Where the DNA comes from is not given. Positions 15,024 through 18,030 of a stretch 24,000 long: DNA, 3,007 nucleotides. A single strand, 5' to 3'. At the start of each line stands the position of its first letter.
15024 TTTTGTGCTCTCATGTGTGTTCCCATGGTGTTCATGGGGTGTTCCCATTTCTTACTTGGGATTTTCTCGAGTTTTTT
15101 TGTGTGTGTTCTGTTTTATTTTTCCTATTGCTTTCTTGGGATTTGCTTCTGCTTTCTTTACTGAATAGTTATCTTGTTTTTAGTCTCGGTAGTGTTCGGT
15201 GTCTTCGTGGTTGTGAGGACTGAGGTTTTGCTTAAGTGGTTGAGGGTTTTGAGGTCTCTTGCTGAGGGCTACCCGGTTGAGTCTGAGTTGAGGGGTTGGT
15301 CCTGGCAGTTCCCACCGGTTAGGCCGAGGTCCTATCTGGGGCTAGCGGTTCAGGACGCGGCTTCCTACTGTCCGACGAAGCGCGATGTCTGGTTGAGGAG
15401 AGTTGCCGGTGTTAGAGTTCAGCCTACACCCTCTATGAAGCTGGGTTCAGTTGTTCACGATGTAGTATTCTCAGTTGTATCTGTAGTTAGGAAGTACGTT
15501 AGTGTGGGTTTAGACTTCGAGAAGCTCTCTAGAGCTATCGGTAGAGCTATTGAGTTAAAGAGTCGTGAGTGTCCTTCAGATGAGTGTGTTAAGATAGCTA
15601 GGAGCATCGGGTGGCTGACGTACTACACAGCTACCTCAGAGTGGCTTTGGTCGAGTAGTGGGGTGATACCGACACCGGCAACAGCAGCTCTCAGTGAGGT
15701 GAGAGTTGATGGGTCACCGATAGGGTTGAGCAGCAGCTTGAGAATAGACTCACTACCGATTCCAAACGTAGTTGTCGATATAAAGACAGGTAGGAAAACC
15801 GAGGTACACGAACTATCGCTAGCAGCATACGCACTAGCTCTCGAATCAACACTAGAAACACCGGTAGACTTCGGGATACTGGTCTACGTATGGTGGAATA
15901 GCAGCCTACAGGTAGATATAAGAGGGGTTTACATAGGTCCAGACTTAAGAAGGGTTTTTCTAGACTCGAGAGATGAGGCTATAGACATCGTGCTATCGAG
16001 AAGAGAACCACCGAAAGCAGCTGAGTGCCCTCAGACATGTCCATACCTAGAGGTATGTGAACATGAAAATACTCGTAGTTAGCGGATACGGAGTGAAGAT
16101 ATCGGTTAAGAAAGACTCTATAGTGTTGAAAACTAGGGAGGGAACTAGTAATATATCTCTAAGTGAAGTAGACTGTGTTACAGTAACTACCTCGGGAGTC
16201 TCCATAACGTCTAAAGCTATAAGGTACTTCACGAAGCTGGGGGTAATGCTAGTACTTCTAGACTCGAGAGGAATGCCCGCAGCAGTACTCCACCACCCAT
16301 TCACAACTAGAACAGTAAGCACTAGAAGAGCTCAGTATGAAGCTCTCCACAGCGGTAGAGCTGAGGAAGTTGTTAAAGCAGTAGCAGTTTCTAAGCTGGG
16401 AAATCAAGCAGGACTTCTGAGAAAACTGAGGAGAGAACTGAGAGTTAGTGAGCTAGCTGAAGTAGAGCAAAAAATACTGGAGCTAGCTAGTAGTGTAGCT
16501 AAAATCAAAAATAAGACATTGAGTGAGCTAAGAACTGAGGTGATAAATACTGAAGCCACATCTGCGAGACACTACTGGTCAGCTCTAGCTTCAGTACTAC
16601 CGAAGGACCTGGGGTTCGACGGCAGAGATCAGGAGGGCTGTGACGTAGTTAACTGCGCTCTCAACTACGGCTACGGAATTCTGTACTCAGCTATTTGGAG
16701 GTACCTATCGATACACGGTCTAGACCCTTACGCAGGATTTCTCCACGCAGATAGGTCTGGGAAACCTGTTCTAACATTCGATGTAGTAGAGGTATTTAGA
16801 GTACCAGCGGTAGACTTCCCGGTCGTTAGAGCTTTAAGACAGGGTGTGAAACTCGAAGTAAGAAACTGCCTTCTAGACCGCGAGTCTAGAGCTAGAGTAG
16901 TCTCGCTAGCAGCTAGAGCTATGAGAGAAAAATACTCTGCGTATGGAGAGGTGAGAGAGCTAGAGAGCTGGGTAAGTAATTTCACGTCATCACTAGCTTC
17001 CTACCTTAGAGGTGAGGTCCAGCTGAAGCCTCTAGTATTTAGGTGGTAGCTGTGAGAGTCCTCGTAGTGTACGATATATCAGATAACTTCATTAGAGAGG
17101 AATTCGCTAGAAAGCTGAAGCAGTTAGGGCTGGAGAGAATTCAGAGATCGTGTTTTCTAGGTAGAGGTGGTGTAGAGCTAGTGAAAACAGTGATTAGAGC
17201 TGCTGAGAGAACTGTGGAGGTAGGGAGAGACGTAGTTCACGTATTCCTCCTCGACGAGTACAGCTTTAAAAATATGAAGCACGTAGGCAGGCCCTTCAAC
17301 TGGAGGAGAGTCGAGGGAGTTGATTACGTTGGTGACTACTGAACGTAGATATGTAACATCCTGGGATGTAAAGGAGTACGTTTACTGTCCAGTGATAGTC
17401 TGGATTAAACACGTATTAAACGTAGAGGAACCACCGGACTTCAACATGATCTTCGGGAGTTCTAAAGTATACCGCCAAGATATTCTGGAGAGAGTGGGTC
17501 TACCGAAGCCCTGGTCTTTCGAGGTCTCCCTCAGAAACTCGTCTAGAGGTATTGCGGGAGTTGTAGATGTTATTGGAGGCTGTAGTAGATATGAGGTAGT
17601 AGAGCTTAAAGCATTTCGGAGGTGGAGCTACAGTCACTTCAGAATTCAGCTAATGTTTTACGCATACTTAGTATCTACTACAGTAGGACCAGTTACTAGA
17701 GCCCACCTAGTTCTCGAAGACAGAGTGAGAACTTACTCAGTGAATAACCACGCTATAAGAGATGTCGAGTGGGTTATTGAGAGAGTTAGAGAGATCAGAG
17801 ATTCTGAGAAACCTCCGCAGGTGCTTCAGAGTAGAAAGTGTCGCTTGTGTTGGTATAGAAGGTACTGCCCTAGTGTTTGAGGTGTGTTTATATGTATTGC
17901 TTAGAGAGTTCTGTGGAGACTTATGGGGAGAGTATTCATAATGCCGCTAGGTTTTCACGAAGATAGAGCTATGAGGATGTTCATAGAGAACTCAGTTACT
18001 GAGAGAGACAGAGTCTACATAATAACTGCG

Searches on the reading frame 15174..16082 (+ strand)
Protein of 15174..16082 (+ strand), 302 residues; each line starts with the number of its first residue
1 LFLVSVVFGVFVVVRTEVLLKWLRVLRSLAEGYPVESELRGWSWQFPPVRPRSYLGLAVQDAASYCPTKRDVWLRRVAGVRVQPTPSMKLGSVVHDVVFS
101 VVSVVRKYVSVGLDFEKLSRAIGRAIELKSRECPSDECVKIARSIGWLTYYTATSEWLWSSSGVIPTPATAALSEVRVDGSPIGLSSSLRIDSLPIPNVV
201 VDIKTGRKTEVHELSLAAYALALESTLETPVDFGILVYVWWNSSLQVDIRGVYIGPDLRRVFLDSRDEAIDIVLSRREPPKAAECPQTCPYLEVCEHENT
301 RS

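Call 5: search_protein_families(library=pfam, proteins=[window:15174-16082:+])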
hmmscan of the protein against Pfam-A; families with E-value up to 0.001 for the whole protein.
window:15174-16082:+ (302 aa): 2 families
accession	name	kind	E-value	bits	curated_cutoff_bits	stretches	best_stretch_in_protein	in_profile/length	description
PF06023.18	Csa1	-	2.7e-69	234.2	27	1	18-296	6-290/292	CRISPR-associated exonuclease Csa1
PF12705.13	PDDEXK_1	-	0.00043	20.7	22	0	73-296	18-247/247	PD-(D/E)XK nuclease superfamily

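Call 20: find_homologous_proteins(query=window:15207-16082:+, max_evalue=0.00001)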
Query window:15207-16082:+ (291 aa): 58 proteins with E <= 0.00001 among 1961 candidates.
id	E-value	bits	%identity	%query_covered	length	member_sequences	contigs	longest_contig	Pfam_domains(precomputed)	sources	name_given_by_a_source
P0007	5.9e-190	648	100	100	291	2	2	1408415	PF06023.19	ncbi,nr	ncbi:MAG: type I-A CRISPR-associated protein Cas4/Csa1 [Sulfolobales archaeon]|nr:type I-A CRISPR-as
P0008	1.7e-160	551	81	100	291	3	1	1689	PF12705.14,PF06023.19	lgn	-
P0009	6.8e-132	457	66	100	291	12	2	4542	PF06023.19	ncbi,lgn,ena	ncbi:MAG: type I-A CRISPR-associated protein Cas4/Csa1 [Sulfolobales archaeon]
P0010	1.3e-131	456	65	100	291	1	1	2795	PF06023.19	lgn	-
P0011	6.5e-129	448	66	99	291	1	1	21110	PF06023.19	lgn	-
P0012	3.8e-121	422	63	98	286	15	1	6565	PF06023.19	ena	-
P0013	2.1e-120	420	62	98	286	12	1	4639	PF12705.14,PF06023.19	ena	-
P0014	4.5e-120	419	62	98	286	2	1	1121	PF06023.19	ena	-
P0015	1.3e-119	417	62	98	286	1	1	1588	PF06023.19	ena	-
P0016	8.4e-119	414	61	98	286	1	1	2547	PF06023.19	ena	-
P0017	2.3e-118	413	61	98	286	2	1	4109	PF06023.19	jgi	-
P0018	9.8e-118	411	60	97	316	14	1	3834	PF06023.19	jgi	-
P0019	3.1e-117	409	61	98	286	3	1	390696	PF12705.14,PF06023.19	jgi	-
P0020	2.7e-113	396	59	98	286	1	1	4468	PF12705.14,PF06023.19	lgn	-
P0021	1.2e-98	348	56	98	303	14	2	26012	PF06023.19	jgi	jgi:CRISPR-associated protein Csa1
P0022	1.8e-98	348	54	98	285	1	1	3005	PF06023.19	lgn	-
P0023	3.5e-98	347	54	99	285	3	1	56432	PF06023.19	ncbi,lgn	ncbi:MAG: type I-A CRISPR-associated protein Cas4/Csa1 [Zestosphaera sp.]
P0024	2.9e-97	344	55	98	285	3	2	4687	PF06023.19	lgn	-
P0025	1.4e-95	338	54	98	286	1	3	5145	PF06023.19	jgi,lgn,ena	-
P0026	4.4e-94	333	52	98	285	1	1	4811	PF06023.19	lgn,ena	-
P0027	5.3e-87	310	51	98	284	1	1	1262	PF06023.19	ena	-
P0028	3.8e-86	307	53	98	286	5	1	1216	PF01930.24,PF12705.14,PF06023.19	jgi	-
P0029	4.3e-85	304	51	96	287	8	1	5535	PF01930.24,PF12705.14,PF06023.19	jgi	-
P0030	1.1e-84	302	52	90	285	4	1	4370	PF12705.14,PF06023.19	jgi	-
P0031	2.0e-81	292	47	98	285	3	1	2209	PF06023.19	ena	-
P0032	8.3e-80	286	47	99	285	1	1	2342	PF12705.14,PF06023.19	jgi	jgi:CRISPR-associated protein Csa1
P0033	1.1e-79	286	49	91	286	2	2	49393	PF06023.19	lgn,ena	-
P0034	3.2e-79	284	50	93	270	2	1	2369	PF06023.19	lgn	-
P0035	2.5e-78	282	46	98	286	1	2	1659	PF01930.24,PF12705.14,PF06023.19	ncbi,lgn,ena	-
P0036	1.3e-71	259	49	98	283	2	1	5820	PF12705.14,PF06023.19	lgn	-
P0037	2.1e-68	249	43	98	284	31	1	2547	PF01930.24,PF12705.14,PF06023.19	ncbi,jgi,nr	ncbi:MAG: type I-A CRISPR-associated protein Cas4/Csa1 [Desulfurococcaceae archaeon]|nr:type I-A CRI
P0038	4.5e-68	248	42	98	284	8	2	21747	PF01930.24,PF12705.14,PF06023.19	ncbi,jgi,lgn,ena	-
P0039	3.3e-65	238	43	98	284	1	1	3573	PF01930.24,PF12705.14,PF06023.19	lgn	-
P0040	4.4e-65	238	43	98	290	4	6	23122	PF01930.24,PF12705.14,PF06023.19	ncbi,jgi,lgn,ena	-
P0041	2.4e-64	236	43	98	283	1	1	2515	PF01930.24,PF06023.19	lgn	-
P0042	2.6e-63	232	42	98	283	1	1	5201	PF01930.24,PF06023.19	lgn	-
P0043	5.6e-62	228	41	90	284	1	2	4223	PF01930.24,PF12705.14,PF06023.19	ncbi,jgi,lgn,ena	-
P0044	4.2e-59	218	44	98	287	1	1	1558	PF06023.19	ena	-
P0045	5.8e-59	218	46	98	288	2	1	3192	PF06023.19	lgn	-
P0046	3.0e-58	216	37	98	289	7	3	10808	PF06023.19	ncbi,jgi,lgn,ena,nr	ncbi:MAG TPA: type I-A CRISPR-associated protein Cas4/Csa1 [Acidilobales archaeon]|nr:type I-A CRISP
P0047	6.4e-58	215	43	98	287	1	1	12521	PF12705.14,PF06023.19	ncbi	-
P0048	4.4e-55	205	44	98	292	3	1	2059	PF06023.19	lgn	-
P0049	1.7e-54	203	44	98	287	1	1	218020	PF06023.19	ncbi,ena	-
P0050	3.3e-53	199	41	96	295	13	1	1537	PF06023.19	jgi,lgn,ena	-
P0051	3.4e-53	199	39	96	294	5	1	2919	PF06023.19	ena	-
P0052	8.5e-53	198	40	94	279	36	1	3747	PF12705.14,PF06023.19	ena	-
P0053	3.5e-47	179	38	96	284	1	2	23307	PF06023.19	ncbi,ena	-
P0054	3.8e-47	179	36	98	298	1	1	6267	PF01930.24,PF06023.19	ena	-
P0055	5.8e-47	179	41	98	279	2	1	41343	PF06023.19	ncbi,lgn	-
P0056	2.0e-46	177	39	93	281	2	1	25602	PF06023.19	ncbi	-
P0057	2.1e-46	177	40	91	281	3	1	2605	PF06023.19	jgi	-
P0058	3.2e-46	176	38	98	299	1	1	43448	PF06023.19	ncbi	-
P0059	8.1e-46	175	42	94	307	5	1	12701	PF06023.19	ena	-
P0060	2.0e-42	164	41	92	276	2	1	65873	PF06023.19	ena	-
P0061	1.7e-39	154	36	93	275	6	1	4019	PF06023.19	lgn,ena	-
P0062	4.6e-27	113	32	82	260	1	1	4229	PF06023.19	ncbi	-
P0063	3.9e-24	104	33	93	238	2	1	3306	PF06023.19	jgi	-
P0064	1.4e-23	102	33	91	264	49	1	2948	PF06023.19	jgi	jgi:CRISPR-associated protein Csa1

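Call 22: find_related_loci(query=A1, collection=genome_contigs, flank=10000)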
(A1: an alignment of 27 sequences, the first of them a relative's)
Query A1 (291 aa) in genome_contigs; peptide patterns used: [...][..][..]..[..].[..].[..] (x = any residue, [..] = any of these).
202 stretches matched a pattern; 101 encode a relative of the query (tblastn E <= 1e-3); the best 80 are kept; 80 distinct loci.
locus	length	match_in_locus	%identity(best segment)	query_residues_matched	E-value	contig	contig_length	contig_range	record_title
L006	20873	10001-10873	80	1-291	3e-161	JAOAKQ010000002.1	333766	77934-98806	MAG: Sulfolobales archaeon isolate SKW88 NODE_2_length_333766_cov_173.118220, whole genome shotgun sequence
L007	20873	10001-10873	66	1-291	2e-125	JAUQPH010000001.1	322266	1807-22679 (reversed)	MAG: Thermoproteota archaeon isolate GXS.bins.2.201912 NODE_13_length_322266_cov_50.267006, whole genome shotgun sequenc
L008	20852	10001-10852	61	1-284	1e-115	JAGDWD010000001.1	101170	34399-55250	MAG: Desulfurococcales archaeon isolate KUA_Bin18 NODE_42_length_101170_cov_16.105049, whole genome shotgun sequence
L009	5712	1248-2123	42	1-291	9e-72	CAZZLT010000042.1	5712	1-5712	MAG TPA_asm: uncultured Desulfurococcaceae archaeon isolate binchicken_co25_114 genome assembly, contig: k141_168739, wh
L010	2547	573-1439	43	1-288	4e-73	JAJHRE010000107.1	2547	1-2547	MAG: Desulfurococcaceae archaeon isolate Bin S28 scaffold_11756_c1, whole genome shotgun sequence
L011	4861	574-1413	51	1-284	1e-71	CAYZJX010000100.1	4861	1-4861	MAG TPA_asm: uncultured Desulfurococcaceae archaeon isolate binchicken_co6_186 genome assembly, contig: NODE_23711_lengt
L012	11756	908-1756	42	1-284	3e-67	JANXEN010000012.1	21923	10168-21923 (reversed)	MAG: Sulfolobales archaeon isolate SKYB66 NODE_12_length_21923_cov_6.794928, whole genome shotgun sequence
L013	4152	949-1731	41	23-284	8e-65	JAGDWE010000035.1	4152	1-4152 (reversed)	MAG: Desulfurococcales archaeon isolate KUA_Bin17 NODE_3834_length_4152_cov_7.439590, whole genome shotgun sequence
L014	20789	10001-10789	40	23-284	9e-59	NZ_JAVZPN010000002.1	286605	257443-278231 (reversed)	MAG: Desulfurococcus sp. isolate DRTY-7_201601_bins_7 DRTY-7_201601_bins_7_scaffold_2, whole genome shotgun sequence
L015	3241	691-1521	38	8-285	1e-57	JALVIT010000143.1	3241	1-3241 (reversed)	MAG: Desulfurococcales archaeon isolate A1_metabat1_scaf2bin.151 A1_NODE_45962_length_3241_cov_2.258189, whole genome sh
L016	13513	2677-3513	44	8-284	3e-57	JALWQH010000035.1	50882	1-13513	MAG: Desulfurococcales archaeon isolate M2_metabat1_scaf2bin.040 M2_NODE_449_length_50882_cov_8.310610, whole genome sho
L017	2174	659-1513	39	2-284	4e-58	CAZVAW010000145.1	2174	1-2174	MAG TPA_asm: uncultured Desulfurococcaceae archaeon isolate SRP141559_co1_79 genome assembly, contig: NODE_34402_length_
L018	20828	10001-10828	41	8-285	1e-56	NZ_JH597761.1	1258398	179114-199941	Metallosphaera yellowstonensis MK1 MetMK1scaffold_10, whole genome shotgun sequence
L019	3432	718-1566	39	1-285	1e-55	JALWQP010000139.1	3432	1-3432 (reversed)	MAG: Desulfurococcales archaeon isolate M2_metabat1_scaf2bin.071 M2_NODE_58705_length_3432_cov_2.029955, whole genome sh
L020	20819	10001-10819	40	8-285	1e-55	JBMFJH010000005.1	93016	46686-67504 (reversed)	MAG: Thermoprotei archaeon isolate KM4331-12 NODE_5_length_93016_cov_24.301746, whole genome shotgun sequence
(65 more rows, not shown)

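Call 33: search_protein_families(library=ncbifam, proteins=[window:15207-16082:+])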
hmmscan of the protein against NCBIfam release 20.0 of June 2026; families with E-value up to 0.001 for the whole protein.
window:15207-16082:+ (291 aa): 2 families
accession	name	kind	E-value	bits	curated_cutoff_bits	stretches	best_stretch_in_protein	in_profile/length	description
TIGR01896.1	cas_AF1879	equivalog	1.7e-73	247.7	103.35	1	15-285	4-273/273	type I-A CRISPR-associated protein Cas4/Csa1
TIGR00372.1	cas4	equivalog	5.1e-10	39.5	65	1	186-285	81-179/180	CRISPR-associated protein Cas4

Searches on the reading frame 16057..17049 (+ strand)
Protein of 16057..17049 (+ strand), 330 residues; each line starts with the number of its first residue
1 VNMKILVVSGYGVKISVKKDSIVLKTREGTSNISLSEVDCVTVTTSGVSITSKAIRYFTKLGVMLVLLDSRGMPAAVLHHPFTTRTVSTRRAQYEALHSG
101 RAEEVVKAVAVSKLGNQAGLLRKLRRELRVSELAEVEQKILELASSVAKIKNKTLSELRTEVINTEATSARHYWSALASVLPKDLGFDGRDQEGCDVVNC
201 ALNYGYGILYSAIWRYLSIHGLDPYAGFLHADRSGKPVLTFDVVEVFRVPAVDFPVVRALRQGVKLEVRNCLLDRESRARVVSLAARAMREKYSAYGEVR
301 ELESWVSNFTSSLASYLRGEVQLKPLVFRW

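Call 5: search_protein_families(library=pfam, proteins=[window:16057-17049:+])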
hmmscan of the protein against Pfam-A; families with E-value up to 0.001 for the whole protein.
window:16057-17049:+ (330 aa): 1 family
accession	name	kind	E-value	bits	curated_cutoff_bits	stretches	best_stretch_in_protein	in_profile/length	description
PF01867.21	Cas_Cas1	-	1.4e-56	192.2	22.3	1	6-282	1-278/283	CRISPR associated protein Cas1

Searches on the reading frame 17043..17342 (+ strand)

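Call 5: search_protein_families(library=pfam, proteins=[window:17043-17342:+])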
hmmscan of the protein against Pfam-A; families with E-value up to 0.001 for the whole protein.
window:17043-17342:+ (99 aa): 1 family
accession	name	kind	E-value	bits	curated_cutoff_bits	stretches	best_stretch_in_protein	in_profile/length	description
PF09827.14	CRISPR_Cas2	-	4.2e-11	43.3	23.8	1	5-78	2-74/74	CRISPR associated protein Cas2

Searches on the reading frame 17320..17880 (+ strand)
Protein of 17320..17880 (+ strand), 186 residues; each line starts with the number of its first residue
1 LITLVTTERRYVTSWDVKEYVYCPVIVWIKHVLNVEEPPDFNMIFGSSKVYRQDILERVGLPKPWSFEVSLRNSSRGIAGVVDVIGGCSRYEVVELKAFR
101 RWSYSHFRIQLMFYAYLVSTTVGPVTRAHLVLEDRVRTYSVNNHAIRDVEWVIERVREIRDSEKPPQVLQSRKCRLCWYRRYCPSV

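Call 5: search_protein_families(library=pfam, proteins=[window:17320-17880:+])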
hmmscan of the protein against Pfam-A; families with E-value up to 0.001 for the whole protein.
window:17320-17880:+ (186 aa): 2 families
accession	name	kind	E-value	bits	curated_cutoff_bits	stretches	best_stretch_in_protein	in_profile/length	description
PF01930.23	Cas_Cas4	-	3.6e-15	56.9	22.7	1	16-183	4-158/160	Domain of unknown function DUF83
PF12705.13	PDDEXK_1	-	1.4e-06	28.8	22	1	57-184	106-247/247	PD-(D/E)XK nuclease superfamily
